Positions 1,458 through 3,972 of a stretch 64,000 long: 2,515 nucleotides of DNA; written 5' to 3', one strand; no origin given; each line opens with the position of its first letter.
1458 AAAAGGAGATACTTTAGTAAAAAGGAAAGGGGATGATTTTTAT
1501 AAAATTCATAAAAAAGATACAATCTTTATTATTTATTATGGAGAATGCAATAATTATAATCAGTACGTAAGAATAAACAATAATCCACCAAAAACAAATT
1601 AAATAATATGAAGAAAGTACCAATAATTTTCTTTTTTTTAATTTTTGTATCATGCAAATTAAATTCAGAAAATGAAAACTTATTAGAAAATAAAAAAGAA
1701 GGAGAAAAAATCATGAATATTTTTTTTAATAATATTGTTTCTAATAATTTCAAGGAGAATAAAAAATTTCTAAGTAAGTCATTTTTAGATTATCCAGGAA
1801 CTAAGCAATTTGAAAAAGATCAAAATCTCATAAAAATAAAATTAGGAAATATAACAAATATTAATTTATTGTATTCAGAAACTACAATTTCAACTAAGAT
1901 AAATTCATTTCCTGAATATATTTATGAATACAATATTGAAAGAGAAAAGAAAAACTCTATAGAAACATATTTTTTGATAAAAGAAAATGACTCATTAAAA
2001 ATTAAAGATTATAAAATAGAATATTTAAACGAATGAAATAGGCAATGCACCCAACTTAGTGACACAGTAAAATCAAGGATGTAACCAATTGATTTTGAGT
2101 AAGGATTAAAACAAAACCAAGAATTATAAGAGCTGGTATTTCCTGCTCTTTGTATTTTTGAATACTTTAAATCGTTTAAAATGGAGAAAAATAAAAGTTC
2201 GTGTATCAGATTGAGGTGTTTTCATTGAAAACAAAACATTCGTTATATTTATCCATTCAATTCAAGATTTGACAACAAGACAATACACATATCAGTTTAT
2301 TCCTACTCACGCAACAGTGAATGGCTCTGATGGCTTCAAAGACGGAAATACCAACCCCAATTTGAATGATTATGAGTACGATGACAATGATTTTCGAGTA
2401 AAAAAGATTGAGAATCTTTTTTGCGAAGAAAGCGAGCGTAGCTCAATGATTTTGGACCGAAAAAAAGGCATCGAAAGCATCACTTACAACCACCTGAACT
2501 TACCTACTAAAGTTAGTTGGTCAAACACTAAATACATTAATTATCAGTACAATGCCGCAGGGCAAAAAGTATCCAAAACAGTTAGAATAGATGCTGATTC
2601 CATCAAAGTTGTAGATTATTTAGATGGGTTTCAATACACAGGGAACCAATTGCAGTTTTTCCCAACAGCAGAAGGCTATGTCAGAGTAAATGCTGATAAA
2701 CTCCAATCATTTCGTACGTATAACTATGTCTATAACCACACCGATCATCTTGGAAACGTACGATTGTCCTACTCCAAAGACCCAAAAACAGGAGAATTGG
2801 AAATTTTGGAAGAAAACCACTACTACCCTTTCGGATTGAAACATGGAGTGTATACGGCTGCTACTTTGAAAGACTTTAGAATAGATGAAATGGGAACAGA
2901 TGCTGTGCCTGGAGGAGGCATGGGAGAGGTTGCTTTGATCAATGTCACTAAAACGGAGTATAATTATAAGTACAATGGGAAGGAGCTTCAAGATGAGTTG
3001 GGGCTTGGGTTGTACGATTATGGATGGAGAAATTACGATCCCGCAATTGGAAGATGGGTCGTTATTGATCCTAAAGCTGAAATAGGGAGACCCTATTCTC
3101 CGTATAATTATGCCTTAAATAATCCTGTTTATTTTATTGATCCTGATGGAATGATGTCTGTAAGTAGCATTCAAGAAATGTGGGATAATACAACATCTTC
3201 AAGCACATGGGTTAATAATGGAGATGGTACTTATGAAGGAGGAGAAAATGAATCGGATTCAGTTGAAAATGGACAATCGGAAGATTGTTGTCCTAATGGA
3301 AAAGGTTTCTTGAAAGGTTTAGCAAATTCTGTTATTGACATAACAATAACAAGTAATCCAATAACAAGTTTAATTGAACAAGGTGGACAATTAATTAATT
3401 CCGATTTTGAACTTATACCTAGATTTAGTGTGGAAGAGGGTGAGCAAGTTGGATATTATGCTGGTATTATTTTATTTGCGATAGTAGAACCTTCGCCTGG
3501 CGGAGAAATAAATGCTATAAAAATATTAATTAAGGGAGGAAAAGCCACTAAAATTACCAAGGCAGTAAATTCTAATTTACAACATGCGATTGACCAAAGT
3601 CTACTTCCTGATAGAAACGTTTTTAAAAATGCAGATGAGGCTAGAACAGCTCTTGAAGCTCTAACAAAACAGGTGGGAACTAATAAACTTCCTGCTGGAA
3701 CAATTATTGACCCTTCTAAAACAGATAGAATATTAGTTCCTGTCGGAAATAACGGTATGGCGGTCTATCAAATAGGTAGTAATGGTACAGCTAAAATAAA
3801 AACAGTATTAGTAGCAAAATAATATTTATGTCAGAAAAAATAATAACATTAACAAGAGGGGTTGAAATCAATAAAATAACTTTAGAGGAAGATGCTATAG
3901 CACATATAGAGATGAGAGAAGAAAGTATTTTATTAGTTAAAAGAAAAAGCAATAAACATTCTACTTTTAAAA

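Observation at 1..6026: Rhs polymorphic-toxin locus with three stacked toxin/immunity cassettes whose toxin tips are unrecognisable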

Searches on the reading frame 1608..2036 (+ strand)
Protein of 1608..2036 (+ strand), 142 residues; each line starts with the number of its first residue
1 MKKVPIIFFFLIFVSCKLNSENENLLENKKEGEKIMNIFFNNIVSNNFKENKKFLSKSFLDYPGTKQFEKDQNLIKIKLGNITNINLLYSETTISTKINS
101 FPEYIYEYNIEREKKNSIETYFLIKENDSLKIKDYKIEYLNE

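Call 8: search_protein_families(library=pfam, proteins=[window:1608-2036:+], max_evalue=1)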
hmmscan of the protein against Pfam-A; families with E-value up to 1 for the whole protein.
window:1608-2036:+ (142 aa): 1 family
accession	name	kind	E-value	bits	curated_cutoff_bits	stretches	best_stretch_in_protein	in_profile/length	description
PF05002.20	SGS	-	0.0021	18.6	23.9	1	20-66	8-56/82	SGS domain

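Call 9: search_protein_families(library=ncbifam, proteins=[window:1608-2036:+], max_evalue=1)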
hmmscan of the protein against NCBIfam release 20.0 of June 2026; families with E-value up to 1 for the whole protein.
window:1608-2036:+ (142 aa): 0 families

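Call 12: find_encoding_contigs(protein=window:1608-2036:+, flank=10000, max_places=6)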
Protein window:1608-2036:+ (142 aa): 5 contigs read that carry it; 3 places shown.
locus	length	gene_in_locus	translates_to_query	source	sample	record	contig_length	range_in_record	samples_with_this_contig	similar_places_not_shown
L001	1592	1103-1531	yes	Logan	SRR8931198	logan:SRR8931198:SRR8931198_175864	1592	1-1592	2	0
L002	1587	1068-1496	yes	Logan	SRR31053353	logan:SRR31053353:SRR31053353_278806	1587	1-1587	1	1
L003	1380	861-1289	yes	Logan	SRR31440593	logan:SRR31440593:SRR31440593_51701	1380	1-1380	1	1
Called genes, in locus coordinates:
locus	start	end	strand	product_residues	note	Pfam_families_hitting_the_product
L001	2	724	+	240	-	?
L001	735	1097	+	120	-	-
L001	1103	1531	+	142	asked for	-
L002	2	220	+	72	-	?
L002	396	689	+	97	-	-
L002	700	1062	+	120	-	-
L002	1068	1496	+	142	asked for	-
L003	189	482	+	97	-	-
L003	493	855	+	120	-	-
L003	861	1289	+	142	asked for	-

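Call 82: search_protein_families(library=phrogs, proteins=[window:1608-2036:+], max_evalue=0.01)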
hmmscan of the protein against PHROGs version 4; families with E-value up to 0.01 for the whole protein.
window:1608-2036:+ (142 aa): 0 families

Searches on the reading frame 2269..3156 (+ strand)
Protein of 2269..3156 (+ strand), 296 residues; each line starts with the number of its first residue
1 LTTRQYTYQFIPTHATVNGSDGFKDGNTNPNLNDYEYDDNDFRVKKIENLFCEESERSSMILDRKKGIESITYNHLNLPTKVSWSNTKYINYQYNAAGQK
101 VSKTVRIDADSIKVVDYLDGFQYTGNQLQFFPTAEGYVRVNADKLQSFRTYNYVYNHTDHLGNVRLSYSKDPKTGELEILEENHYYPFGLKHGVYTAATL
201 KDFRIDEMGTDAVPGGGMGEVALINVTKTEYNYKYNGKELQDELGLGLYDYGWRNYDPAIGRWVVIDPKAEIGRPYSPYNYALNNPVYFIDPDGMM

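Call 42: find_related_loci(query=window:2269-3156:+, collection=genome_contigs, flank=10000)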
Query window:2269-3156:+ (296 aa) in genome_contigs; peptide patterns used: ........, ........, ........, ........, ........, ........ (x = any residue, [..] = any of these).
599 stretches matched a pattern (row limit reached: there are more); 578 encode a relative of the query (tblastn E <= 1e-3); the best 80 are kept; 76 distinct loci.
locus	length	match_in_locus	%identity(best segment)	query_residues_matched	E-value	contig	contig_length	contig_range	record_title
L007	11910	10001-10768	60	20-295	3e-98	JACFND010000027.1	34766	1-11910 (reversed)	MAG: Flavobacteriia bacterium isolate BROCD015 NODE_1035_length_34766_cov_12.509493, whole genome shotgun sequence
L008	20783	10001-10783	57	15-295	1e-96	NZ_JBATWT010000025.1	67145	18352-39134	MAG: Moheibacter sp. isolate MFD12225_ilm_asm_bin13 k127_48430, whole genome shotgun sequence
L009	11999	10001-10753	55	16-295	3e-87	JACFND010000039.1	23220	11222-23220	MAG: Flavobacteriia bacterium isolate BROCD015 NODE_1716_length_23220_cov_13.007123, whole genome shotgun sequence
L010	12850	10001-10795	55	22-296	2e-84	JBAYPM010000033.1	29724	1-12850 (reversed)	MAG: Weeksellaceae bacterium isolate SO_2016_LW2_138 scaffold02625_LW138R_2016, whole genome shotgun sequence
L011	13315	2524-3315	52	9-295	3e-84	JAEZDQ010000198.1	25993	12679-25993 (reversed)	MAG: Bacteroidetes bacterium isolate OH_CBrB_300 k127_1561459, whole genome shotgun sequence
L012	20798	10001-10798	48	6-295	7e-78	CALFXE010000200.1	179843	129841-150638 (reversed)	MAG TPA_asm: uncultured Paludibacter sp. isolate SRR3901694_bin.109_CONCOCT_v1.1_MAG genome assembly, contig: ERZ778021.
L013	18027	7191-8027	46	9-295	6e-77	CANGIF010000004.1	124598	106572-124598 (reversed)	MAG: Flavobacteriaceae bacterium isolate Jr-25may17-169 genome assembly, contig: Jr-25may17-C78, whole genome shotgun se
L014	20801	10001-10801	48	6-295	1e-76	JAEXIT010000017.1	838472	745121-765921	MAG: Bacteroidetes bacterium isolate OH_HBlB_157 k127_1088318, whole genome shotgun sequence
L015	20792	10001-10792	49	9-295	3e-76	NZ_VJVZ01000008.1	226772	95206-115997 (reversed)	Flavobacterium zepuense strain ZT4R6 1.11919_8, whole genome shotgun sequence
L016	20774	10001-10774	51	15-295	2e-76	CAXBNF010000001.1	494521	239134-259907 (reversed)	MAG TPA_asm: uncultured Flavobacteriaceae bacterium isolate ERR2762121_concoct_30 genome assembly, contig: ERZ3421540.19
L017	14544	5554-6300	52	16-295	1e-76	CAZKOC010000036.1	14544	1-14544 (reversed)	MAG TPA_asm: uncultured Weeksellaceae bacterium isolate SRP344714_co2_316 genome assembly, contig: NODE_10780_length_145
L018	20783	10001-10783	53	22-294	5e-76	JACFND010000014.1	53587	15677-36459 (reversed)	MAG: Flavobacteriia bacterium isolate BROCD015 NODE_591_length_53587_cov_12.619966, whole genome shotgun sequence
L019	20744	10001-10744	53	20-295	9e-76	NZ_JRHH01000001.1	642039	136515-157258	Flavobacterium aquatile LMG 4008 = ATCC 11947 strain LMG 4008 contig1, whole genome shotgun sequence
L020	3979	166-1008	48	9-296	1e-75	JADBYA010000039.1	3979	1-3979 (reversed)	MAG: Flavobacterium sp. isolate M144S2SP1A02QC M144S2_39, whole genome shotgun sequence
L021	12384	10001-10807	49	20-295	2e-74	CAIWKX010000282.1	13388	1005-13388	MAG: uncultured Bacteroidetes bacterium isolate C24_bin-1519 genome assembly, contig: bin-1519:282/295, whole genome sho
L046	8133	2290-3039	49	21-295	5e-69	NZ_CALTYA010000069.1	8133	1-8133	MAG: uncultured Flavobacterium sp. isolate 9Y7wSq6wRf_bin.11.MAG NODE_5206_length_8133_cov_59.248576, whole genome shotg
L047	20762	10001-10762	49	22-294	1e-68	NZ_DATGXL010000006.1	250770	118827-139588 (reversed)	MAG: Flavobacterium sp. isolate SMAG_U10608 k141_170871, whole genome shotgun sequence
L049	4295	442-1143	52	59-295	1e-68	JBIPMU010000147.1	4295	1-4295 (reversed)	MAG: Chitinophagales bacterium isolate ME2017-06-17_3300042311_group7_bin111 Rohwer_bin579_scaffold_9823_c1, whole genom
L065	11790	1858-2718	52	15-295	1e-83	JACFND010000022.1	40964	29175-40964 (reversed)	MAG: Flavobacteriia bacterium isolate BROCD015 NODE_836_length_40964_cov_12.678799, whole genome shotgun sequence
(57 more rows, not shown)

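Call 51: search_protein_families(library=pfam, proteins=[L047:11890-12672:+], max_evalue=0.1)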
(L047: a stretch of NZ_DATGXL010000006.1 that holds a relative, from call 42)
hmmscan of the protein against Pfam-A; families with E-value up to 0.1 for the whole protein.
L047:11890-12672:+ (260 aa): 8 families
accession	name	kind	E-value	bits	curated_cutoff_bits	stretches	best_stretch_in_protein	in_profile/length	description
PF03400.19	DDE_Tnp_IS1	-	1.4e-22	80.8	24.1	1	139-257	6-124/131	IS1 transposase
PF12759.13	HTH_Tnp_IS1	-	1.6e-07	31.3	24.9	1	79-118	1-40/46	InsA C-terminal domain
PF03811.18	Zn_ribbon_InsA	-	0.0014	18.7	26.1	1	45-72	8-35/35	InsA N-terminal domain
PF12762.13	DDE_Tnp_IS1595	-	0.0035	17.8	27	1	149-213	33-99/153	ISXO2-like transposase domain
PF13610.12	DDE_Tnp_IS240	-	0.01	16.4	27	1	138-232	4-109/139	DDE domain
PF13518.12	HTH_28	-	0.046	14.2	25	1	91-121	4-33/52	Helix-turn-helix domain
PF08274.17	Zn_Ribbon_YjdM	-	0.085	13.3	30.8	0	44-73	4-27/30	PhnA Zinc-Ribbon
PF08271.17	Zn_Ribbon_TF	-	0.097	12.7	29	0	45-71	3-25/43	TFIIB zinc-binding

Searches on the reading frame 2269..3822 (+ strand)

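Call 8: search_protein_families(library=pfam, proteins=[window:2269-3822:+], max_evalue=1)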
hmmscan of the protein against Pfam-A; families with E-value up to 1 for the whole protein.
window:2269-3822:+ (517 aa): 0 families

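Call 9: search_protein_families(library=ncbifam, proteins=[window:2269-3822:+], max_evalue=1)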
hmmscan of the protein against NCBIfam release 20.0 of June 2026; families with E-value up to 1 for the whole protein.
window:2269-3822:+ (517 aa): 2 families
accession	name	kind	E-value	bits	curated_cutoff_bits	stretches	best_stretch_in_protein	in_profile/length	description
TIGR03696.1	Rhs_assc_core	domain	2e-17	63.5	32.5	1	228-295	12-76/76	RHS repeat-associated core domain-containing protein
NF041261.1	RHS_core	equivalog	0.019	12.8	2000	1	229-294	1199-1260/1261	RHS element core protein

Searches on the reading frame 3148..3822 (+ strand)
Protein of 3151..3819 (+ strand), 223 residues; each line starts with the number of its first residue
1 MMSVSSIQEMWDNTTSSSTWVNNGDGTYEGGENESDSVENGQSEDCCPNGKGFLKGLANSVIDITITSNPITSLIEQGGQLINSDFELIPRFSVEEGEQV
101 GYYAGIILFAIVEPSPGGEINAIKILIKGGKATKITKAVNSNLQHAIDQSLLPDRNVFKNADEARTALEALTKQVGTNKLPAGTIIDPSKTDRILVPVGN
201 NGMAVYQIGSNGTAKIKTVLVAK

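Call 14: search_solved_structures(query=window:3151-3819:+, max_evalue=10, show_alignments=2)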
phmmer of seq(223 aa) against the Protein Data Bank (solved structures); distinct sequences matched with E-value up to 10: 2.
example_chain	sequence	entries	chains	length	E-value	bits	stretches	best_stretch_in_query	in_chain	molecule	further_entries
9iyw_A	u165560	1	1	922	0.89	12.4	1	65-144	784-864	Polyketide synthase,GfsA KSQ-AncAT chimeric protein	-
2ec3_A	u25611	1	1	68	3.8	10.4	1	16-55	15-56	Fibronectin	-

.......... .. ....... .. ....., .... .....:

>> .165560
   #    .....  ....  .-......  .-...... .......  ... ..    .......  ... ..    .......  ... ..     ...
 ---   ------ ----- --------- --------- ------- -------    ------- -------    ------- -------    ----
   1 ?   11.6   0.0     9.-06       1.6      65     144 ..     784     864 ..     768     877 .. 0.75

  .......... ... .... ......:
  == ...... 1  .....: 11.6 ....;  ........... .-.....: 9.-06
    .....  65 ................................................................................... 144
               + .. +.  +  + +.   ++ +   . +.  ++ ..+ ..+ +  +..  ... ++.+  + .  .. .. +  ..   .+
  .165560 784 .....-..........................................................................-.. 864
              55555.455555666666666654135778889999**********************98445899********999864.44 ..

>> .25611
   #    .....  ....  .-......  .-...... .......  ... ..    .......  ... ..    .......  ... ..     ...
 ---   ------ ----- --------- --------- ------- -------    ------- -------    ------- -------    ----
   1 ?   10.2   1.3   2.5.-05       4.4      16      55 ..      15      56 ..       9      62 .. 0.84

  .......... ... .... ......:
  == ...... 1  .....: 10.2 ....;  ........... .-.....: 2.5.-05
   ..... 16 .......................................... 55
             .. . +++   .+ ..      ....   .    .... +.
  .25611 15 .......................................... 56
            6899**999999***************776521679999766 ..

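Call 24: search_protein_families(library=pfam, alignment_id=A3, max_evalue=1)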
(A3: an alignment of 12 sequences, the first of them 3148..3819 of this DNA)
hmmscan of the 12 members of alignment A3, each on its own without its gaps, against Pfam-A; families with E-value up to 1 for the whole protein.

A. member 1, window:3148-3819:+ (224 aa): 0 families

B. families by the number of members that match (of 12 scanned): 7 families
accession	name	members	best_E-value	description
PF03527.20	RHS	3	1.5e-14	RHS protein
PF17780.6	OCRE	2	0.0012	OCRE domain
PF05593.20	RHS_repeat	1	0.00043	RHS Repeat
PF24937.1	DUF7754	1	0.087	Domain of unknown function (DUF7754)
PF18448.7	CBM46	1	0.099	Carbohydrate binding domain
PF22798.2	DUF5817_CT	1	0.11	DUF5817, C-terminal domain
PF18130.6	ATPgrasp_N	1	0.16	ATP-grasp N-terminal domain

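Call 32: predict_structure(alignment_id=A3)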
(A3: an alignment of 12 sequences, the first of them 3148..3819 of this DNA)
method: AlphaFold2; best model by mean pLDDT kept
length: 224 residues; sequences in the alignment: 12
mean_pLDDT: 58.1   pTM: 0.51
mean pLDDT of the five models: 58.1, 58.0, 56.8, 56.6, 55.8
residues with pLDDT >= 90: 51; 70-90: 36; 50-70: 21; < 50: 116
segments of 3 or more residues with pLDDT < 50: 1-95, 103-116
pLDDT, mean of each block of 10 residues (from residue 1): 30 31 26 21 26 38 45 38 34 47 44 46 51 75 95 92 97 90 77 86 91 91 76
secondary structure, 60 per line:
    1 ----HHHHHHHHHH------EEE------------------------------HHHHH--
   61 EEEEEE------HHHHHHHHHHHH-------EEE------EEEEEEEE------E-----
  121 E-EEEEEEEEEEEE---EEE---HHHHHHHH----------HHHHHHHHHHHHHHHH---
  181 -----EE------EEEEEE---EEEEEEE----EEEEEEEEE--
elements in order: H5-14 E21-23 H54-58 E61-66 H73-84 E92-94 E101-108 E123-134 E138-140 H144-151 H162-177 E194-199 E203-209 E214-222

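Call 36: fold_search(model_id=the predicted structure, library=pdb)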
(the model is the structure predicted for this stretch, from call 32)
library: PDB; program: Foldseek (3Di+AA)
matches with E <= 10: 682; with E <= 0.001: 0
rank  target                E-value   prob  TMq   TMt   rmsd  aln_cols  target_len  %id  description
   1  7bu1_A                3.4e-02  0.33  0.22  0.23  14.3       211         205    8  Crystal structure of TrmO from Pseudomonas aeruginosa (released 2021-04-07)
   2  7btu_A                5.7e-02  0.30  0.22  0.23  14.0       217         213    7  Crystal structure of TrmO from P. areuginosa (released 2021-04-07)
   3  7xbj_B                6.0e-02  0.97  0.26  0.22   4.9        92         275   14  Txp40, an insecticidal toxin protein from Xenorhabdus nematophila (released 2023-03-29)
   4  8a0j_A                6.0e-02  0.07  0.11  0.11  21.8       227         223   10  Crystal structure of the kinetoplastid kinetochore protein Trypanosoma congolense KKT2 divergent polo-box domain (released 2022-06-15)
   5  3hfq_A                6.8e-02  0.41  0.18  0.12  13.9       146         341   12  Crystal structure of the lp_2219 protein from Lactobacillus plantarum. Northeast Structural Genomics Consortium Target (released 2009-05-26)
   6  6af3_E                7.6e-02  0.85  0.25  0.42   5.9       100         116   11  Toxin-Antitoxin module from Streptococcus pneumoniae (released 2019-08-14)
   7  7xbj_A                9.1e-02  0.94  0.26  0.20   5.3        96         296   14  Txp40, an insecticidal toxin protein from Xenorhabdus nematophila (released 2023-03-29)
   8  8c24_B                9.1e-02  0.89  0.25  0.50   5.7        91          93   12  ParDE1 toxin-antitoxin complex from Mycobacterium tuberculosis (rv1960c-rv1959c) (released 2023-12-20)
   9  6af3_C                1.1e-01  0.80  0.25  0.42  14.1       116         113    7  Toxin-Antitoxin module from Streptococcus pneumoniae (released 2019-08-14)
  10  8c24_A                1.1e-01  0.77  0.24  0.47   5.6        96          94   16  ParDE1 toxin-antitoxin complex from Mycobacterium tuberculosis (rv1960c-rv1959c) (released 2023-12-20)
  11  7bu1_B                1.1e-01  0.15  0.20  0.21  14.2       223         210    7  Crystal structure of TrmO from Pseudomonas aeruginosa (released 2021-04-07)
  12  2otr_MODEL_1_A        1.2e-01  0.87  0.26  0.53   5.1        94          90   12  Solution Structure of Conserved Hypothetical Protein HP0892 from Helicobacter pylori (released 2007-12-18)
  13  5ixl_D                1.4e-01  0.89  0.26  0.51   5.7        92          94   13  Structure of P. vulgaris HigB toxin Y91A variant (released 2016-07-20)
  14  5ixl_C                1.4e-01  0.84  0.25  0.50   6.0        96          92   16  Structure of P. vulgaris HigB toxin Y91A variant (released 2016-07-20)
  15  7v6w_E                1.4e-01  0.95  0.28  0.61   4.1        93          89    8  Crystal structure of heterohexameric Sa2YoeB-Sa2YefM complex bound to 26bp-DNA (released 2021-12-15)
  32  5cw7_B                3.5e-01  0.84  0.28  0.58   4.4        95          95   10  Crystal structure of the PaaA2-ParE2 antitoxin-toxin complex (released 2016-06-01)
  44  7r5a_A                5.2e-01  0.51  0.26  0.50   4.8        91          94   10  Vibrio cholera ParD2:ParE2 antitoxin:toxin complex (released 2022-04-27)
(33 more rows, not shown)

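Call 82: search_protein_families(library=phrogs, proteins=[window:3157-3822:+], max_evalue=0.01)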
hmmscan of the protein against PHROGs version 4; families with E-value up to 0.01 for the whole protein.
window:3157-3822:+ (221 aa): 0 families
